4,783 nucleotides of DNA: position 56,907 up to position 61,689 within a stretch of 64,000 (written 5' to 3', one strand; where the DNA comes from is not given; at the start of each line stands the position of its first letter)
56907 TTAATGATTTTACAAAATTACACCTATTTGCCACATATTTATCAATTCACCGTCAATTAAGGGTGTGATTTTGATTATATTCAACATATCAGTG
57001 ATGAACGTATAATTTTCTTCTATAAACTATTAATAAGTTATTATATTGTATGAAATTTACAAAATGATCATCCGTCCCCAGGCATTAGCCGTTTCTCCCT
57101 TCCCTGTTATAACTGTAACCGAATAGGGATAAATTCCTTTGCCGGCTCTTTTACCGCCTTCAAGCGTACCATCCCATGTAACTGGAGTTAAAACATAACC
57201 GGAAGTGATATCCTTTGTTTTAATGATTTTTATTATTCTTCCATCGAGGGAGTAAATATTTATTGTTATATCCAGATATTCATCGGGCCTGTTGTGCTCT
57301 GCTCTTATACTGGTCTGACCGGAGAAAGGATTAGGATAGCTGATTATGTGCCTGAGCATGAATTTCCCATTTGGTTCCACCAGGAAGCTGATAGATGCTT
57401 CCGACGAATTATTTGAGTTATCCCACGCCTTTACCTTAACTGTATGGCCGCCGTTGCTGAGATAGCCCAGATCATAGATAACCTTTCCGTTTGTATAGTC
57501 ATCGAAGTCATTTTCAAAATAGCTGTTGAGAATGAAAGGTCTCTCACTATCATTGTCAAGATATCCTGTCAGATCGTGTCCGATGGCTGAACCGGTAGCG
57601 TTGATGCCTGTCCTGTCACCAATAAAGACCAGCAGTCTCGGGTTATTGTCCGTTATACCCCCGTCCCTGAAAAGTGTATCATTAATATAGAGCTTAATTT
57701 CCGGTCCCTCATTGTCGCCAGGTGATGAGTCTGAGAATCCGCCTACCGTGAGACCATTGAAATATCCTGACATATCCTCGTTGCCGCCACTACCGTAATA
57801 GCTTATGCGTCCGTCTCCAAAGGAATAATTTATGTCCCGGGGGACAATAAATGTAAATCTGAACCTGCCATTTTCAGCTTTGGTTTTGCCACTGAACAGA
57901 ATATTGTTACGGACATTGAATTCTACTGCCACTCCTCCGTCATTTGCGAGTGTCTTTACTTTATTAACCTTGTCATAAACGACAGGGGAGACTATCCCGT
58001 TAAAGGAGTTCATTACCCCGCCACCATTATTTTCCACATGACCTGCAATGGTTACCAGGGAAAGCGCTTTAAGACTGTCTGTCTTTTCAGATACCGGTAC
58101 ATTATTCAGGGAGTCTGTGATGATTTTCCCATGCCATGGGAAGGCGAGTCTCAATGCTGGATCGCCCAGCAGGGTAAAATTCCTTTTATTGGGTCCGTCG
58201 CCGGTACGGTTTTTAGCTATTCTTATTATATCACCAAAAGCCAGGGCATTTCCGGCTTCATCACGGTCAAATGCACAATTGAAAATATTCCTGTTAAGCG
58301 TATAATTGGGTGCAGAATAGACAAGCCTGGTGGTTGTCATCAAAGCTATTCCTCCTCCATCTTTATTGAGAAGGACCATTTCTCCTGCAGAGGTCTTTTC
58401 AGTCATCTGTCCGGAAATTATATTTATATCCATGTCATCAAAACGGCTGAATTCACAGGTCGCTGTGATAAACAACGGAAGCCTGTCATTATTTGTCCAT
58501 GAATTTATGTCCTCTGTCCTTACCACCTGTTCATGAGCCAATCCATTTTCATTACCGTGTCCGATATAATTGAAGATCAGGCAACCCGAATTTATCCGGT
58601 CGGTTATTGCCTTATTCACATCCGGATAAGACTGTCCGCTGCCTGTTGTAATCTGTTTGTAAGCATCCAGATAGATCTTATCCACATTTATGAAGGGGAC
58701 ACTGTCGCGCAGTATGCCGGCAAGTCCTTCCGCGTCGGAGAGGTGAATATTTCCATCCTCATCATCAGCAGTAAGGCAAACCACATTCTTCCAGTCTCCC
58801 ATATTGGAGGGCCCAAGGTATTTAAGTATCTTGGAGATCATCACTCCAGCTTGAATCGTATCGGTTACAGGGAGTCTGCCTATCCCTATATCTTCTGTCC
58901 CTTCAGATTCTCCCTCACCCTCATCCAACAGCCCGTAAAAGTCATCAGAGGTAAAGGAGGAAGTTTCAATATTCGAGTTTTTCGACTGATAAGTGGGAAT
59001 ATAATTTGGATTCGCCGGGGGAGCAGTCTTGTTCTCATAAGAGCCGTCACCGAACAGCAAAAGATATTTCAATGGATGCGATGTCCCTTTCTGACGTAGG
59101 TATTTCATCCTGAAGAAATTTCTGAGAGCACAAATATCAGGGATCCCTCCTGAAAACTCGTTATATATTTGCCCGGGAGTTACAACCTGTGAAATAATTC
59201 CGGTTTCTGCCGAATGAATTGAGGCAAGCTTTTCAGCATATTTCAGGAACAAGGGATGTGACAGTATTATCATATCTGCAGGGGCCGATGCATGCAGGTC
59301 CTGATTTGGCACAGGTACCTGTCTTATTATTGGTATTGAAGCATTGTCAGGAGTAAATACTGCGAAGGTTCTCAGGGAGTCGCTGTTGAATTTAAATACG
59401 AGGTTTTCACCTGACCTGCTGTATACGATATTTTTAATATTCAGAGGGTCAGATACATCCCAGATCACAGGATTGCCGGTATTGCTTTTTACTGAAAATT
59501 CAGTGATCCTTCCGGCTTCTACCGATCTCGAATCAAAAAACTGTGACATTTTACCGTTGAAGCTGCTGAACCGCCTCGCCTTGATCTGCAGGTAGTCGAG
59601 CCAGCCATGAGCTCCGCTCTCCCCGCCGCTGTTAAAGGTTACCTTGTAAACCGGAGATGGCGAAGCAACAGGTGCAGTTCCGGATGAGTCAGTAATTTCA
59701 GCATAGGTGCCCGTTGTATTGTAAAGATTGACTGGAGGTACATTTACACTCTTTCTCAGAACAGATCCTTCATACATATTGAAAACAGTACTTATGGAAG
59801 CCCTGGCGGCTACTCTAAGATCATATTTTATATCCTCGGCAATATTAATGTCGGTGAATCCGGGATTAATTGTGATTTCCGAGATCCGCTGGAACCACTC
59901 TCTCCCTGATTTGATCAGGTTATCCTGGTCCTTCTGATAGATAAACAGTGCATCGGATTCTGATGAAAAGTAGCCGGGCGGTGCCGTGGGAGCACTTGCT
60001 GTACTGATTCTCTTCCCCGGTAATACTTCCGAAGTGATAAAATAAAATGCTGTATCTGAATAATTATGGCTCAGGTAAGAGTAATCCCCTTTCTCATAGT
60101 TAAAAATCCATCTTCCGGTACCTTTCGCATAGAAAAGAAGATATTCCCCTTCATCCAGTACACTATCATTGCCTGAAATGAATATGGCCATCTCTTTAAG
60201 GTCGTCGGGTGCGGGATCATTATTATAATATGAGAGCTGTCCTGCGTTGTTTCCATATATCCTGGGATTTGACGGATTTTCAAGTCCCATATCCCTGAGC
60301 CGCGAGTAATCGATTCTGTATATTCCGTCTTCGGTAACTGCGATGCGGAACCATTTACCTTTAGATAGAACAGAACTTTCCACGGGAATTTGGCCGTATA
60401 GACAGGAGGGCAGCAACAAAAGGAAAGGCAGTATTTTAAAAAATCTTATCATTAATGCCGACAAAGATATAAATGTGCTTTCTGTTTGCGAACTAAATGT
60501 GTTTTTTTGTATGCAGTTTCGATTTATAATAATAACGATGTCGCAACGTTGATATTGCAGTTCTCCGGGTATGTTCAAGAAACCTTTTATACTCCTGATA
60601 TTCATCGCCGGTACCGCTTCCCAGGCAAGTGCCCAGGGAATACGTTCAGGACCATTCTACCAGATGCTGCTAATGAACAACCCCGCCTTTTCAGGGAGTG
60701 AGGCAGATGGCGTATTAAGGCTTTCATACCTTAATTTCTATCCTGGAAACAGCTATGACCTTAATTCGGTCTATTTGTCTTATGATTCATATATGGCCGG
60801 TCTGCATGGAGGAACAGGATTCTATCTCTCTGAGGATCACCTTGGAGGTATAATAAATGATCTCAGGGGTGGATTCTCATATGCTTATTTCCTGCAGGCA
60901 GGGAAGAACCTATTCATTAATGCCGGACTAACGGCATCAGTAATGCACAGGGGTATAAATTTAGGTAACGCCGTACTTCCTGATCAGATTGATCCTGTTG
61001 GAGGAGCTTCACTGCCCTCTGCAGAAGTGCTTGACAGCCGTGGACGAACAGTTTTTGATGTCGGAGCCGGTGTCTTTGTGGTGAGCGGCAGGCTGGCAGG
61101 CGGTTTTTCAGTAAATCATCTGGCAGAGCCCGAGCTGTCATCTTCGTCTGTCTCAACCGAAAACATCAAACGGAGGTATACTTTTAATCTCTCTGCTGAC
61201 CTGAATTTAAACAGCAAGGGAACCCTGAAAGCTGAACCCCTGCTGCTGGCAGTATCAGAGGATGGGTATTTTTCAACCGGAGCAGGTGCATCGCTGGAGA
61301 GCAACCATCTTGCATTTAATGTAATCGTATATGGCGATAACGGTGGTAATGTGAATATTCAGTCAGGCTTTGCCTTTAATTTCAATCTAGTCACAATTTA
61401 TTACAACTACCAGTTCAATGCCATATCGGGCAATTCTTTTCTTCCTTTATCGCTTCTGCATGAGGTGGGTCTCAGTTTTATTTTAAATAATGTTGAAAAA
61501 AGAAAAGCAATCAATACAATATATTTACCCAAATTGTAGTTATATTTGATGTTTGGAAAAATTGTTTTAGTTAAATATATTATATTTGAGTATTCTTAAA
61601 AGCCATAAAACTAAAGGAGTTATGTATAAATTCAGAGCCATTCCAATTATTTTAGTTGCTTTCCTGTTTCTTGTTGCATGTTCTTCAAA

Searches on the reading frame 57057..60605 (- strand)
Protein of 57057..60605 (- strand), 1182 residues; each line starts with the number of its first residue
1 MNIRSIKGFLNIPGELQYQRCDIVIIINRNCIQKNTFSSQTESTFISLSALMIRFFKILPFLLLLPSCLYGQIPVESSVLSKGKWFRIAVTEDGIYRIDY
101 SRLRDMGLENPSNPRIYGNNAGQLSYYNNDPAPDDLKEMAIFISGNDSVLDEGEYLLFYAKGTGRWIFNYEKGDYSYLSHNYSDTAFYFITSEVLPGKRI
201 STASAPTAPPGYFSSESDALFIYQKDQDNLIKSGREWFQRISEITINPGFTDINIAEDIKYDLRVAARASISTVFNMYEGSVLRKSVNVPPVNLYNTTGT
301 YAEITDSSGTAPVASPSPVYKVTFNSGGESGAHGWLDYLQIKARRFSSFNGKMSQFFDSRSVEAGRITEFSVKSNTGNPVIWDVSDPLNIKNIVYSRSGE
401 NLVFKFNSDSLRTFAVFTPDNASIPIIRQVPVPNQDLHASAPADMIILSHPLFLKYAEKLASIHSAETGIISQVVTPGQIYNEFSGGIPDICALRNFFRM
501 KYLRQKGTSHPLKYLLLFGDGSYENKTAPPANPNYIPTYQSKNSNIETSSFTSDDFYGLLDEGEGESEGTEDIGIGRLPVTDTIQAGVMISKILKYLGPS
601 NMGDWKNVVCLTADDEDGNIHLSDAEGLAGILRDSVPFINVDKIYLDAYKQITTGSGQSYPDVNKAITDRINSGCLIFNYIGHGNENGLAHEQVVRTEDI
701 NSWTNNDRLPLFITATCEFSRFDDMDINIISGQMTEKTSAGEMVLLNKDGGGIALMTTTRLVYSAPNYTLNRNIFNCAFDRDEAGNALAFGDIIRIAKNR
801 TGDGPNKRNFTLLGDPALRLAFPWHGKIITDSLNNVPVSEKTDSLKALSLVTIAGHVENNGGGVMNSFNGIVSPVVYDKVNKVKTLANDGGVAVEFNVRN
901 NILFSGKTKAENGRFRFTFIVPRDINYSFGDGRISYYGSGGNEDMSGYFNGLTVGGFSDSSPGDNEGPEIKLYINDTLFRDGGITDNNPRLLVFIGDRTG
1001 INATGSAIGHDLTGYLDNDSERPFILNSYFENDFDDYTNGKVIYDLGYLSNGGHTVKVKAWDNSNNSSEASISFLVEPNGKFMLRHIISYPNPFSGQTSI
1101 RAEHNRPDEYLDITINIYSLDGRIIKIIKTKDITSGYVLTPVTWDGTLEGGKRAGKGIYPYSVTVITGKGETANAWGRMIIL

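Call 87: search_protein_families(library=pfam, proteins=[window:57057-60605:-], max_evalue=0.001)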
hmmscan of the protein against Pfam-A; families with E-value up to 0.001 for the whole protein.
window:57057-60605:- (1182 aa): 2 families
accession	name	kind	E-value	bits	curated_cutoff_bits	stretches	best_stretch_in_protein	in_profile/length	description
PF01364.23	Peptidase_C25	-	4.5e-99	332.6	23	1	445-820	1-374/374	Peptidase family C25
PF13860.13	FlgD_ig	-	6.5e-05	23.3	27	1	1098-1167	10-77/79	FlgD Ig-like domain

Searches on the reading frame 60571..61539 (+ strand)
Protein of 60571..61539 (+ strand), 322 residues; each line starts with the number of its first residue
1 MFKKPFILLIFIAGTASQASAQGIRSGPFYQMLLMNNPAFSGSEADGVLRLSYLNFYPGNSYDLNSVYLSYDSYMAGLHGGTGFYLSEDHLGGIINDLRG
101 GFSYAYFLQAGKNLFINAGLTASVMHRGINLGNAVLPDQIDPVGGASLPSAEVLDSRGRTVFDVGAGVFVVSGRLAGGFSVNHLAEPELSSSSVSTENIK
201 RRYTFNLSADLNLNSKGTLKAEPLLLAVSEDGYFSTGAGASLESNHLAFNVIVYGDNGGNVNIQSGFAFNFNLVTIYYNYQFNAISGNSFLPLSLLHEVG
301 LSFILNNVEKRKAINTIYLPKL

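Call 87: search_protein_families(library=pfam, proteins=[window:60571-61539:+], max_evalue=0.001)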
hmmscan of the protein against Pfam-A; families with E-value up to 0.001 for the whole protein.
window:60571-61539:+ (322 aa): 1 family
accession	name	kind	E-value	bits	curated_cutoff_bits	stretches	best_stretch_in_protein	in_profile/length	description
PF11751.14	PorP_SprF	-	1.8e-22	80.6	22.3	1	29-286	12-258/273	Type IX secretion system membrane protein PorP/SprF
